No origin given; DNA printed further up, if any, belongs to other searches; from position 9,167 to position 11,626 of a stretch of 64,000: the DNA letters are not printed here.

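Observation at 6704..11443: Candidate two-receptor signalling system: PP2C pseudophosphatase sensor abutting an intact membrane Ser/Thr kinase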

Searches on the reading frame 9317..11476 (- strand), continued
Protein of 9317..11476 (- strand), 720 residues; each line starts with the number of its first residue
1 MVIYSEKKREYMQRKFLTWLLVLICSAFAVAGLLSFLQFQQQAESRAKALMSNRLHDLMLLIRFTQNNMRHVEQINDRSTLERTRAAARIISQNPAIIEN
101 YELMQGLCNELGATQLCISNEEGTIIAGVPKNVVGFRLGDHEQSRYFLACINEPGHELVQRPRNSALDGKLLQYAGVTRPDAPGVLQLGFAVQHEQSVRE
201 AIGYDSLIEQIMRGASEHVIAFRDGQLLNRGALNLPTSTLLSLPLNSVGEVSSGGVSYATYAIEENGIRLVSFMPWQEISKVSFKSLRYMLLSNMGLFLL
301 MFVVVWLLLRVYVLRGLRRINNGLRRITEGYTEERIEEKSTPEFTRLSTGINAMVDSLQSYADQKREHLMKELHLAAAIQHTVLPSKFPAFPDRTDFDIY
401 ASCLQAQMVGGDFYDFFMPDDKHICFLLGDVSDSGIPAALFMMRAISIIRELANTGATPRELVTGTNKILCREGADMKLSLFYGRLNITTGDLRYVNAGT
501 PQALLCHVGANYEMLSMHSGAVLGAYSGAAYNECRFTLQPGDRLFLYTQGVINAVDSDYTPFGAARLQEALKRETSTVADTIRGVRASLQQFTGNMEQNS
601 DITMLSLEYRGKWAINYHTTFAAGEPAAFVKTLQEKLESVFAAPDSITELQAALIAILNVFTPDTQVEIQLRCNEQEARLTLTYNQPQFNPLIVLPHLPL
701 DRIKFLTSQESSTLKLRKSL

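Call 68: find_encoding_contigs(protein=P0071, flank=4000, max_places=1)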
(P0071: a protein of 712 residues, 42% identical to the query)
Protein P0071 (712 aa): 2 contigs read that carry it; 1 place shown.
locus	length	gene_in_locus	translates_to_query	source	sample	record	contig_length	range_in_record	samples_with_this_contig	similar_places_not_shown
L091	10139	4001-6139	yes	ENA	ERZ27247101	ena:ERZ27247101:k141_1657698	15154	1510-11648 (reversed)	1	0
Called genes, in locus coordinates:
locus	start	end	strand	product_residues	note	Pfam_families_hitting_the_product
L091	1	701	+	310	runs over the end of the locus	PF02445:NadA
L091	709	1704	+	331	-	PF02636:Methyltransf_28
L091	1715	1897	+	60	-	-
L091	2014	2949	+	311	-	PF02558:ApbA, PF08546:ApbA_C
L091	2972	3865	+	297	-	-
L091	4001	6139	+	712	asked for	PF00672:HAMP, PF07228:SpoIIE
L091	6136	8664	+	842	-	PF00069:Pkinase, PF07714:PK_Tyr_Ser-Thr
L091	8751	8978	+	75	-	PF01632:Ribosomal_L35p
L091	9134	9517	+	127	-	PF00453:Ribosomal_L20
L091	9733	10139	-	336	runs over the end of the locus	PF01261:AP_endonuc_2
